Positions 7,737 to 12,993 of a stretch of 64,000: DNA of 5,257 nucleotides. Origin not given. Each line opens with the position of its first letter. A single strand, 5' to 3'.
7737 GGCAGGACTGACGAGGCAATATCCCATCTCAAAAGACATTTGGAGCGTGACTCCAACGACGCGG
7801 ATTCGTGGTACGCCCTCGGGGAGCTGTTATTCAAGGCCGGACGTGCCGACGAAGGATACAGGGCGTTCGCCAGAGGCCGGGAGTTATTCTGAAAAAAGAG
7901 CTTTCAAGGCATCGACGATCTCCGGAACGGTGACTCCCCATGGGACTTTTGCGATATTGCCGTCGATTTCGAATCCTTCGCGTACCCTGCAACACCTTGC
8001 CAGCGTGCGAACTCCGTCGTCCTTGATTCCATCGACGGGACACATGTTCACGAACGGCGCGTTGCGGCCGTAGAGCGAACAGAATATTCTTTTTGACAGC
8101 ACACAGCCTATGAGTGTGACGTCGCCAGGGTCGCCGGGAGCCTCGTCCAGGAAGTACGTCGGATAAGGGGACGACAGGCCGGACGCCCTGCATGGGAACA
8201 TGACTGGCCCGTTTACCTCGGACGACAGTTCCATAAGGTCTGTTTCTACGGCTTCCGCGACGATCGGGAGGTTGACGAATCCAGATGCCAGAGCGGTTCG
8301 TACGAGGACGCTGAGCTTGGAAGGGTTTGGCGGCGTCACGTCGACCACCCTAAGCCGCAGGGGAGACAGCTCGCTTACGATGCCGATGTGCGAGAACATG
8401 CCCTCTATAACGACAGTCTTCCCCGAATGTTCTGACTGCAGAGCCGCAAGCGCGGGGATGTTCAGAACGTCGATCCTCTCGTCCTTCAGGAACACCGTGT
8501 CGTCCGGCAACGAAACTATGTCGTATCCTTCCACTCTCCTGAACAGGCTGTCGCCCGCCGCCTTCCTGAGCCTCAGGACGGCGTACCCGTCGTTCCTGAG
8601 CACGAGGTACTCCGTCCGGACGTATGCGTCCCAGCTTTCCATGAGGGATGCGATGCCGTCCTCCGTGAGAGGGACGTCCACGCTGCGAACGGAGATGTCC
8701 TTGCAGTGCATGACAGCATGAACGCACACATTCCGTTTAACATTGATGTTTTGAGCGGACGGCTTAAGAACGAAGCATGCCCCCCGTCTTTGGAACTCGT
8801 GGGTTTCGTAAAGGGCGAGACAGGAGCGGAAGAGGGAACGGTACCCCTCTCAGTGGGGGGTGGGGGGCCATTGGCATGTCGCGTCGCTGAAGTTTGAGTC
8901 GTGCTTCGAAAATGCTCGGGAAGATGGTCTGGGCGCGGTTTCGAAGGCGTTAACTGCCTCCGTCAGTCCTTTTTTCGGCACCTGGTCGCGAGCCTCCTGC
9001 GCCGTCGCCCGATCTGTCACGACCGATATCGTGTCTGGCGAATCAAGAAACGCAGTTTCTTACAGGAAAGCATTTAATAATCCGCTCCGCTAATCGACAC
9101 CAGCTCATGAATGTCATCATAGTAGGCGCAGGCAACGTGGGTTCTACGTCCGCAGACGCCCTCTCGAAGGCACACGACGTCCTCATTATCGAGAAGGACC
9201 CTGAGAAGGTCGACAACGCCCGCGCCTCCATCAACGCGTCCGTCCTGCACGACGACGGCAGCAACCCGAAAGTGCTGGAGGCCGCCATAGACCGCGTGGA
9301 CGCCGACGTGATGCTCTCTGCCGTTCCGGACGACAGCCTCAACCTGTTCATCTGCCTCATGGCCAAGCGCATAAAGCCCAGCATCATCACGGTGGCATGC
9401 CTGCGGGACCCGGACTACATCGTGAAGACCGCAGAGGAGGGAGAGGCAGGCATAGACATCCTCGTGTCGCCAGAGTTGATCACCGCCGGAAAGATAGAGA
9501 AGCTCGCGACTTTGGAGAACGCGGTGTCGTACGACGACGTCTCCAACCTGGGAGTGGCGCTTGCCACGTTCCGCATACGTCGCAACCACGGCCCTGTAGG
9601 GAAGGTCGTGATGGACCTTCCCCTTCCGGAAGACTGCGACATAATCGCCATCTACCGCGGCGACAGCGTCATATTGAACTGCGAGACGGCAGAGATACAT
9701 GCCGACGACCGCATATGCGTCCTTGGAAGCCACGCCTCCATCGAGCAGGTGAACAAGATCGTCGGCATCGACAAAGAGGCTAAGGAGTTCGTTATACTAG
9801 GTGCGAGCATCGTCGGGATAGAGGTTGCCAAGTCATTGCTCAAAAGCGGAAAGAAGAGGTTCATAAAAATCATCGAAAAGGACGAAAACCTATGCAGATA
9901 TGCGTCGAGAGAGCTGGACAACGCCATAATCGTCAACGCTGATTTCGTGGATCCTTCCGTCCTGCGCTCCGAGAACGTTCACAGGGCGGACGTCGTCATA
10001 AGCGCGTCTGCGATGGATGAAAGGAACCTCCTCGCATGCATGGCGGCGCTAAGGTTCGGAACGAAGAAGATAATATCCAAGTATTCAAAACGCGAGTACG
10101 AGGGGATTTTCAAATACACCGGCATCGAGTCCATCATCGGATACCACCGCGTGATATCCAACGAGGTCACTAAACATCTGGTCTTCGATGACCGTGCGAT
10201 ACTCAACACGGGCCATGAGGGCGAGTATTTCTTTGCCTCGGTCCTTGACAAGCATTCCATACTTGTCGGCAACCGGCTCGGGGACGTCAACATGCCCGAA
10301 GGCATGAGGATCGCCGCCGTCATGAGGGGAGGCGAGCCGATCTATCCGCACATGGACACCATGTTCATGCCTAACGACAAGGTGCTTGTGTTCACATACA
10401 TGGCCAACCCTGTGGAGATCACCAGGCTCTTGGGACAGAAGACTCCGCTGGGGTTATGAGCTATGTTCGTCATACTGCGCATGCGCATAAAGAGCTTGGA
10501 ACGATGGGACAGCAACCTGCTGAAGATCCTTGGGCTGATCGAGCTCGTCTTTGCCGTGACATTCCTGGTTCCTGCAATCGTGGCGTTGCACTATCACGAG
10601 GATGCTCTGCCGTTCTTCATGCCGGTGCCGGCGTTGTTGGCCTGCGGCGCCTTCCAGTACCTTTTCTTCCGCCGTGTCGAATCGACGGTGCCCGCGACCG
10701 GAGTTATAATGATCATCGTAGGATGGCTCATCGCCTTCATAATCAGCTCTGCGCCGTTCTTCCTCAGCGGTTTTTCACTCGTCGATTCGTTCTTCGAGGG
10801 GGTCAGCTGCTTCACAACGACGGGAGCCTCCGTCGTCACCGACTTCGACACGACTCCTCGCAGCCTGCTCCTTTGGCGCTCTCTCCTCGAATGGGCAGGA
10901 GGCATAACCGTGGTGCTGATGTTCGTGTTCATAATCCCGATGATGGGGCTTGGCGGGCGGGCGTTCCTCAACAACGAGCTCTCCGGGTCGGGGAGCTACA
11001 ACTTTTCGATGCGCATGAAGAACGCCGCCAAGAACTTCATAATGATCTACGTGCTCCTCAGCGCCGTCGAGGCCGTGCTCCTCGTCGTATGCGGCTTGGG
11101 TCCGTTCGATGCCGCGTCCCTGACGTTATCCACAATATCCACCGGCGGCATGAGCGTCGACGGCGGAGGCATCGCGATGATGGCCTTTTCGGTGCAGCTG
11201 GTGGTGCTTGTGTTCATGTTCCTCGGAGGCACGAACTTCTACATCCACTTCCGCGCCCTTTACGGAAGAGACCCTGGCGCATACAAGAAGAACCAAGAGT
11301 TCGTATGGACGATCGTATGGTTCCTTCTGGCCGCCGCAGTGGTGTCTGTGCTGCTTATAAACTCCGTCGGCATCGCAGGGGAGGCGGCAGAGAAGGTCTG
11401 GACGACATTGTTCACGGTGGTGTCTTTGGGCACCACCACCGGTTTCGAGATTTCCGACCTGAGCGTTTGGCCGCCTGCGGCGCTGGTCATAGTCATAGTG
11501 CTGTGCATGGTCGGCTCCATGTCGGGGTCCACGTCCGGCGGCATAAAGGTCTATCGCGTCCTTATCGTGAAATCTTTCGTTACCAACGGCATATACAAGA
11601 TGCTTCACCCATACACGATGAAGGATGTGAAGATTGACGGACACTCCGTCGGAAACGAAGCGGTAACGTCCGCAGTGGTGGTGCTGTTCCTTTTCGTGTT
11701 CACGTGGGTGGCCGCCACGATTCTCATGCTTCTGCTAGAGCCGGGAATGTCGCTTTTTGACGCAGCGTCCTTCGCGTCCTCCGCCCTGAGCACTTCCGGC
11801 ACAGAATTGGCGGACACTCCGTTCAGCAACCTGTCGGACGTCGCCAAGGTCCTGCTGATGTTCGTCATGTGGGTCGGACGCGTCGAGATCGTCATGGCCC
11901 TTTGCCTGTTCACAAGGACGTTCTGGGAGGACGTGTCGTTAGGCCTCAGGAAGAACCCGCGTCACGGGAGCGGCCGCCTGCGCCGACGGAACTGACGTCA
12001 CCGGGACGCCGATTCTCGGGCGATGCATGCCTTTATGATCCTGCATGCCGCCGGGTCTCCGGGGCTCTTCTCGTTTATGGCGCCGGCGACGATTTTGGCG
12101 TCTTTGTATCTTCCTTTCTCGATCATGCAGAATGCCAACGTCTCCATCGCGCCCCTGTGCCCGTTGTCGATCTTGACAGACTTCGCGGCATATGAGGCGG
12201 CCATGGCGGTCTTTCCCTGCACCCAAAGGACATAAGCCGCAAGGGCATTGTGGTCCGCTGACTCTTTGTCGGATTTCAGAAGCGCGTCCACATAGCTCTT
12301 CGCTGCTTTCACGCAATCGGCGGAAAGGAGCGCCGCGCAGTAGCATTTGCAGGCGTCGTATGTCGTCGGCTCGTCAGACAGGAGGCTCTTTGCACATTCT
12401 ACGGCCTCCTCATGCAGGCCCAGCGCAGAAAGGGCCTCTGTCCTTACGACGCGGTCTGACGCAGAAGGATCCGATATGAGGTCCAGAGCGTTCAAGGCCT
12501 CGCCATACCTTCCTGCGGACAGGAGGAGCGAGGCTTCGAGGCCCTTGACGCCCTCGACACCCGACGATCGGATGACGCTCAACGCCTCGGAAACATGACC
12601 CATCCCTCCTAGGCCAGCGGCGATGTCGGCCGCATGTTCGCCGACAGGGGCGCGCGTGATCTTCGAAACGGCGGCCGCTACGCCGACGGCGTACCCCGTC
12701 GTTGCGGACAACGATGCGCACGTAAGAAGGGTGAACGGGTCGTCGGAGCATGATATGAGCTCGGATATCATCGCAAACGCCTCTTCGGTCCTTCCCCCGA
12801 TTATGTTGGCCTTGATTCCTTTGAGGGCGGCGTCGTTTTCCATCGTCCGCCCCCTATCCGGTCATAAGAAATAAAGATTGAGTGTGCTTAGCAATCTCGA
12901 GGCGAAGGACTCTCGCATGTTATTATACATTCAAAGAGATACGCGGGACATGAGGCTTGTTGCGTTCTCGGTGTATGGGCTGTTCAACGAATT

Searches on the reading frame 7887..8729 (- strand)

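Call 64: search_protein_families(library=pfam, proteins=[window:7887-8729:-], max_evalue=0.001)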
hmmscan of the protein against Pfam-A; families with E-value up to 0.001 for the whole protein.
window:7887-8729:- (281 aa): 1 family
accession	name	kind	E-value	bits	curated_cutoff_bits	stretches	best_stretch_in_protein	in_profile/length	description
PF24830.1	DUF7714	-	7e-59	199.7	25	1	8-280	6-278/280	Family of unknown function (DUF7714)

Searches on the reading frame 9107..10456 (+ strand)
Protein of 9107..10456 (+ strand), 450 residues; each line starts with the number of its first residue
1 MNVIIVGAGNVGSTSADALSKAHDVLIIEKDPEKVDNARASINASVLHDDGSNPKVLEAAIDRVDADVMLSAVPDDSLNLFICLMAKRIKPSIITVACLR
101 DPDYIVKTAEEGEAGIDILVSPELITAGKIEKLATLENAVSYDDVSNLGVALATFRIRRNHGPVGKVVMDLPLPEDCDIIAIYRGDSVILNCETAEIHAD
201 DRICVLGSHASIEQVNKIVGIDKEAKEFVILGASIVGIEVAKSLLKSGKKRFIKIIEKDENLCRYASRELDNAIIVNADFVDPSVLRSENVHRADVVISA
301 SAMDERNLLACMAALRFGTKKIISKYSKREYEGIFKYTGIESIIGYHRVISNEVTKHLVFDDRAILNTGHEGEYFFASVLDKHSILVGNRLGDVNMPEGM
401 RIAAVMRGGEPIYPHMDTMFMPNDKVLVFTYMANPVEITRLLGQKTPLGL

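Call 64: search_protein_families(library=pfam, proteins=[window:9107-10456:+], max_evalue=0.001)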
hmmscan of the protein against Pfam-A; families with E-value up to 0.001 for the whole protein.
window:9107-10456:+ (450 aa): 14 families
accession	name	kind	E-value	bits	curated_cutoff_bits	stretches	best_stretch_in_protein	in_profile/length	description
PF02254.24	TrkA_N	-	7.4e-45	152.4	23.8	2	3-122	1-116/116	TrkA-N domain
PF02080.26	TrkA_C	-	2.7e-20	72.5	27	2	379-430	5-58/71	TrkA-C domain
PF03435.24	Sacchrp_dh_NADP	-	1.3e-07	32.4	25.1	1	3-75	1-78/129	Saccharopine dehydrogenase NADP binding domain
PF03807.23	F420_oxidored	-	5.4e-07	30.6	21.6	0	4-48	3-50/94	NADP oxidoreductase coenzyme F420-dependent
PF07992.20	Pyr_redox_2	-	1.2e-06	28.6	26.1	0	214-273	132-188/291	Pyridine nucleotide-disulphide oxidoreductase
PF13241.12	NAD_binding_7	-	7.9e-06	26.8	22.1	0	2-87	9-83/104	Putative NAD(P)-binding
PF13460.12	NAD_binding_10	-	3.3e-05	24.3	27.2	0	8-76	3-72/184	NAD(P)H-binding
PF00070.33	Pyr_redox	-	3.4e-05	24.7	22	0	228-269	2-41/82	Pyridine nucleotide-disulphide oxidoreductase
PF13450.12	NAD_binding_8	-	3.4e-05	24.5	21.9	0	5-32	1-29/68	NAD(P)-binding Rossmann-like domain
PF01262.27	AlaDh_PNT_C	-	7e-05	22.8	23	0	2-72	30-99/214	Alanine dehydrogenase/PNT, C-terminal domain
PF01494.25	FAD_binding_3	-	9.3e-05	22.2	22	1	2-43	3-45/349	FAD binding domain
PF03721.20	UDPG_MGDP_dh_N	-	0.00037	20.6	27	0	1-41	1-42/187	UDP-glucose/GDP-mannose dehydrogenase family, NAD binding domain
PF01488.26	Shikimate_DH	-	0.00046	20.7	24.3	0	2-43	14-57/138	Shikimate / quinate 5-dehydrogenase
PF01266.30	DAO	-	0.00059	19.9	27.9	0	3-33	2-33/353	FAD dependent oxidoreductase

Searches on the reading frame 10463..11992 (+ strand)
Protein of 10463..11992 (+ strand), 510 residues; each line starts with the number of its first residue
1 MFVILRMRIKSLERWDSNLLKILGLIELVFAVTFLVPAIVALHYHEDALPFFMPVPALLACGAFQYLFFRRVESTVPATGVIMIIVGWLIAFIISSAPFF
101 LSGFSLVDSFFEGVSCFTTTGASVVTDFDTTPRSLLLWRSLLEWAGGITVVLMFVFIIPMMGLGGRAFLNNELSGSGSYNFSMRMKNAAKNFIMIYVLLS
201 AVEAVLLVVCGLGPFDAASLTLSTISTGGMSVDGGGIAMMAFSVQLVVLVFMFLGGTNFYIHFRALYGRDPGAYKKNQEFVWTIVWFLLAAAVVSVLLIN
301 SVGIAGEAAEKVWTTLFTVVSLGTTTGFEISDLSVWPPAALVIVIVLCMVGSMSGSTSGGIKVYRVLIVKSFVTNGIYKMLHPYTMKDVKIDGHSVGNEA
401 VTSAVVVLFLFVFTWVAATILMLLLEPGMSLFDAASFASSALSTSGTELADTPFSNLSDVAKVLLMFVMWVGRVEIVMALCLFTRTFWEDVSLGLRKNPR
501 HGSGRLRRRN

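Call 64: search_protein_families(library=pfam, proteins=[window:10463-11992:+], max_evalue=0.001)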
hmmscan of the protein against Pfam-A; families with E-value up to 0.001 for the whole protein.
window:10463-11992:+ (510 aa): 1 family
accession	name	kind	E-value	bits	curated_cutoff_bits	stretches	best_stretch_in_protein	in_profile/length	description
PF02386.22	TrkH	-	1e-40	140.1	27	1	104-484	61-491/502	Cation transport protein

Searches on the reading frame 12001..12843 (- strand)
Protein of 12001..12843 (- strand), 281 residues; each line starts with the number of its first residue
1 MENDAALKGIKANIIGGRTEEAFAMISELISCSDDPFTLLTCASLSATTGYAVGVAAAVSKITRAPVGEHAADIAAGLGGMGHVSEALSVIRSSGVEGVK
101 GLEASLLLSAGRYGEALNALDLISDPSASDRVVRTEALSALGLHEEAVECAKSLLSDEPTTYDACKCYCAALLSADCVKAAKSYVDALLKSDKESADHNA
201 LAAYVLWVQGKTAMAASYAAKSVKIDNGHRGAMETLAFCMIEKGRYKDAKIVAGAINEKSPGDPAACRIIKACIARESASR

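Call 64: search_protein_families(library=pfam, proteins=[window:12001-12843:-], max_evalue=0.001)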
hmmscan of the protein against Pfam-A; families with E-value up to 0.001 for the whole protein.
window:12001-12843:- (281 aa): 5 families
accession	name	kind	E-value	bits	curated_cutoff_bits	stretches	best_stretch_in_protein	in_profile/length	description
PF14559.12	TPR_19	-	6.5e-12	46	25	1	209-265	4-60/68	Tetratricopeptide repeat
PF13428.12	TPR_14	-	1.1e-08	35.3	23.5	0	135-169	8-42/44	Tetratricopeptide repeat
PF12895.13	ANAPC3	-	4.6e-07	30.5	27.2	1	183-250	10-76/82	Anaphase-promoting complex, cyclosome, subunit 3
PF13432.12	TPR_16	-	0.00046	21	32.7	0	180-228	15-63/65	Tetratricopeptide repeat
PF07719.23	TPR_2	-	0.00093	19.6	27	0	234-250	5-21/34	Tetratricopeptide repeat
